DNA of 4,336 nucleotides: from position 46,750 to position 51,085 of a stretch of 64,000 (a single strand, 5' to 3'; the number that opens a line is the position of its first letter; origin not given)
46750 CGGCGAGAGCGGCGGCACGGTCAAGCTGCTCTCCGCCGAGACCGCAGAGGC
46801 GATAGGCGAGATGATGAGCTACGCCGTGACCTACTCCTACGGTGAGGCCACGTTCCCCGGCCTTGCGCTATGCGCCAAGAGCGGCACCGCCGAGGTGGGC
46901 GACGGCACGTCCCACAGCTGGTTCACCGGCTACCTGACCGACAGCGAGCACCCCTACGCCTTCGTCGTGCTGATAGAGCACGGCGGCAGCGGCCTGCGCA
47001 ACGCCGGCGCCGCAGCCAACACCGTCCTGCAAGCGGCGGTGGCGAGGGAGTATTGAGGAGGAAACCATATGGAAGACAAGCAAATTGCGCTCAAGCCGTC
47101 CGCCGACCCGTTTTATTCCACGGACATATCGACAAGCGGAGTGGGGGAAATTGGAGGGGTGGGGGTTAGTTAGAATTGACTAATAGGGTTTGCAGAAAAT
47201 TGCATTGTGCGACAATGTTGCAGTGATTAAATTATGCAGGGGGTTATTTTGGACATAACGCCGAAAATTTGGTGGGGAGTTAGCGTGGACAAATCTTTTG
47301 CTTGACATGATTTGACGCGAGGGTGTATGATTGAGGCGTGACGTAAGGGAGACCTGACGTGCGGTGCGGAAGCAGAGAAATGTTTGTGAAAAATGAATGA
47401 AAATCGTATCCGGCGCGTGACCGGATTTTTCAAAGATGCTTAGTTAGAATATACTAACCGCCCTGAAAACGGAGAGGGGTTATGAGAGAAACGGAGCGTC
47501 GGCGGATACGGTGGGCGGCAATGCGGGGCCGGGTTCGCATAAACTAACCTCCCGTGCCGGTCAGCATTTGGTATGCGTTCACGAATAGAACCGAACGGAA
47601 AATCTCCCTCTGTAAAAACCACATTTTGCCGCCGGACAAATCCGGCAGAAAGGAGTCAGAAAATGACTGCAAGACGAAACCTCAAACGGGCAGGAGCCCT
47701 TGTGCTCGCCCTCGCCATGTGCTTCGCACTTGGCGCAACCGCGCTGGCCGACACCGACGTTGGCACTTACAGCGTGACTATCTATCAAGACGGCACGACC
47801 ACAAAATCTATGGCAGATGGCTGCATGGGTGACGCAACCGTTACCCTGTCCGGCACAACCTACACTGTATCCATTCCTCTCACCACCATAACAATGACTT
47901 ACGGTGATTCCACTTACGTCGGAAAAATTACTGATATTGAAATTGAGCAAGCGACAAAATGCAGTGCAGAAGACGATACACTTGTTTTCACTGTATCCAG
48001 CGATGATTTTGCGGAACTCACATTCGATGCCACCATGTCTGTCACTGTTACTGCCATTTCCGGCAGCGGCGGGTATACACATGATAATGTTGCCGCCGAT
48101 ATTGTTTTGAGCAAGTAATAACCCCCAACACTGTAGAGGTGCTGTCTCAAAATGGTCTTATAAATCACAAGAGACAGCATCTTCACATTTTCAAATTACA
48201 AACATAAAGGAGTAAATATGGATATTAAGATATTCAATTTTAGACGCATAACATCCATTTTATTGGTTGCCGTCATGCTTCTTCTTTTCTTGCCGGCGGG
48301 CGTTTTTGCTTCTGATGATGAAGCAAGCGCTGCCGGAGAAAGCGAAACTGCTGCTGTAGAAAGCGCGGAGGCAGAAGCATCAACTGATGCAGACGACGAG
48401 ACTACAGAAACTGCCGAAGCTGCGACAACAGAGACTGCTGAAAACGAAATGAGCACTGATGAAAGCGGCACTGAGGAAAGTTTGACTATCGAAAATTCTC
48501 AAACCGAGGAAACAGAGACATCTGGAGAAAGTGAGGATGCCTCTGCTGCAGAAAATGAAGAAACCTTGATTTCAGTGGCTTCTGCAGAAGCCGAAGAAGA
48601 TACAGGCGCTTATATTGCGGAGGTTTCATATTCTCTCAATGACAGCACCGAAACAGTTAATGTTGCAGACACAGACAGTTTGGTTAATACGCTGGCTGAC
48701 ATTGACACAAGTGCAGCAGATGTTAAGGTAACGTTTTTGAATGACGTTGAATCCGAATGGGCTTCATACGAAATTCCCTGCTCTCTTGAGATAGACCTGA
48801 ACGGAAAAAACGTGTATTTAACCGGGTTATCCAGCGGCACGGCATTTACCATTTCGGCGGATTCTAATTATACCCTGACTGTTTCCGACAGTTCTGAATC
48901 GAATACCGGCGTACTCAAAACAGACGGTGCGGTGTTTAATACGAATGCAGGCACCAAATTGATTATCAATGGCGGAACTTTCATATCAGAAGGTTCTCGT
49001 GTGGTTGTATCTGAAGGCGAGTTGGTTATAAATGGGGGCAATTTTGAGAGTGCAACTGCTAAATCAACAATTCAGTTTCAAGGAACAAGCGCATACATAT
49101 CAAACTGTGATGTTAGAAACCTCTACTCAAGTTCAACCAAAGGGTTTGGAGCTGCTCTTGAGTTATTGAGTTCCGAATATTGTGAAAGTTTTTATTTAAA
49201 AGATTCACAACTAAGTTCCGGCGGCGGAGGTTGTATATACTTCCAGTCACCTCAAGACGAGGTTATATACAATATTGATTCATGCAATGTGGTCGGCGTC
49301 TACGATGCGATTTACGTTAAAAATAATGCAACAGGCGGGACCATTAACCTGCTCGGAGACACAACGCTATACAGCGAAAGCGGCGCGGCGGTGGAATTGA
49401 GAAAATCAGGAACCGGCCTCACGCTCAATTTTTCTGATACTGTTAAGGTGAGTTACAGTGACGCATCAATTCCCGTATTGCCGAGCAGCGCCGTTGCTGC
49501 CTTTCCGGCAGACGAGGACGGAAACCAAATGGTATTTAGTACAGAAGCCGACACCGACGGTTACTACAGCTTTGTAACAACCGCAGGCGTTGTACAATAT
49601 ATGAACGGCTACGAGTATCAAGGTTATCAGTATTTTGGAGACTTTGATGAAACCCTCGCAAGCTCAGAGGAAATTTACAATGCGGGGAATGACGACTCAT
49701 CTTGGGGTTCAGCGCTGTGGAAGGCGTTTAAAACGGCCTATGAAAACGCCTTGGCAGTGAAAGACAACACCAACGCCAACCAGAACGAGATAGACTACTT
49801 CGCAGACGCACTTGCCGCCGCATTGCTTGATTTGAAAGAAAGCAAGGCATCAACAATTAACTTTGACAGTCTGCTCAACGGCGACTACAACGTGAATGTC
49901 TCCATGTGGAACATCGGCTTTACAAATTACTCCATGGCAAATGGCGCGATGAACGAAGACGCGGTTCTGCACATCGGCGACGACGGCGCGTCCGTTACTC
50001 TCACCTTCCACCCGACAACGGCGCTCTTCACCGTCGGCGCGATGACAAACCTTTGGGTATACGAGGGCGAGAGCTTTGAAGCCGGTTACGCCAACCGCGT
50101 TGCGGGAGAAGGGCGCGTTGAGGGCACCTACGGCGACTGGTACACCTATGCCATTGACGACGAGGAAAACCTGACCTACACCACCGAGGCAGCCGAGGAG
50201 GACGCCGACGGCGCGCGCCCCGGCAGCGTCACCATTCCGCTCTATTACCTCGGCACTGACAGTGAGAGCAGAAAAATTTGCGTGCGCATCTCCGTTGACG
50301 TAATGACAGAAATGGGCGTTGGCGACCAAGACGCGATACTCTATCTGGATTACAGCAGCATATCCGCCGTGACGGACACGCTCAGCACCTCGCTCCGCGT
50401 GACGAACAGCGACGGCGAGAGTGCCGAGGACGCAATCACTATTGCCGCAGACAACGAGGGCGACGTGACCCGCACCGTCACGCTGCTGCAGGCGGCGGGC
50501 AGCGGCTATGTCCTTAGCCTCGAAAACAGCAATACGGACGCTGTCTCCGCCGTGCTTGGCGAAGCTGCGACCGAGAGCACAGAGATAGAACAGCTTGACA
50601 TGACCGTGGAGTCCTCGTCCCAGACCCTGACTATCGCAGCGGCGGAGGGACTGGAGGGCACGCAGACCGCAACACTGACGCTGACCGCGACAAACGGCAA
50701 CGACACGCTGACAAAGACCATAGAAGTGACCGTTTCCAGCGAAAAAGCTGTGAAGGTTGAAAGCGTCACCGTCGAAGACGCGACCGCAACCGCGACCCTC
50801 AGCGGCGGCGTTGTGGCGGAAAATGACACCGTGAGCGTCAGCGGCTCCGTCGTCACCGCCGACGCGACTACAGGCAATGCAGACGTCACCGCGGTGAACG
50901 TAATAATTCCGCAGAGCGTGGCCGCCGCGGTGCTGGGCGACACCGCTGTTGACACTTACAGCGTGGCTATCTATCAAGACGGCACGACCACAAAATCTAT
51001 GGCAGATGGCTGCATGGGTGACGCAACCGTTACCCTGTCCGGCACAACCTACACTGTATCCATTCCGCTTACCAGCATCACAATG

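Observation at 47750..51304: Near-identical 366-bp NEAT-like module shared by the small secreted gene and the giant surface-protein gene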

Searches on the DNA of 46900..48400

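Call 46: search_rna_families(source=window, start=46900, end=48400, threshold=evalue, max_evalue=1)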
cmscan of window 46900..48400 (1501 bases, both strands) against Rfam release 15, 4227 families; matches with E-value up to 1: 1.
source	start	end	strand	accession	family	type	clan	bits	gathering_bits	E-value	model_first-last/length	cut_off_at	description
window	46900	47066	-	RF01390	isrG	Gene; sRNA;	-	19.2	100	0.012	1-171/279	3'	isrG Hfq binding RNA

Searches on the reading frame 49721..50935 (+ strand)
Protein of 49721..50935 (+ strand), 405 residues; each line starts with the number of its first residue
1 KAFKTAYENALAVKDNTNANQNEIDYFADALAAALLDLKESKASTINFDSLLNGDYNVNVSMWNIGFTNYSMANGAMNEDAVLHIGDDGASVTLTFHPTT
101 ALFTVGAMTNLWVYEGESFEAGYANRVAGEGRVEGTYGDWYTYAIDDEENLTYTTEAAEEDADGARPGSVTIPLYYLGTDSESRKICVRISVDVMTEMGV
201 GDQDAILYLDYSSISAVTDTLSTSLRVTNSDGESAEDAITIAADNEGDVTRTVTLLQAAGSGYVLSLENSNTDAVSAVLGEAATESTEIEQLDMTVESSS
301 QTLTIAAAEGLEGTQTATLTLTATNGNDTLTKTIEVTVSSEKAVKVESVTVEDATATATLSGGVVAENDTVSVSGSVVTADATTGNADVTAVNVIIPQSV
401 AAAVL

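Call 69: search_protein_families(library=pfam, proteins=[window:49721-50935:+], max_evalue=0.05)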
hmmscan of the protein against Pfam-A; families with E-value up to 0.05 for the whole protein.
window:49721-50935:+ (405 aa): 1 family
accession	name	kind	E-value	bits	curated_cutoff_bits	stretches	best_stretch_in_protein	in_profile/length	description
PF05031.18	NEAT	-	1.1e-06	29.5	32.8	1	51-118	3-66/119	Iron Transport-associated domain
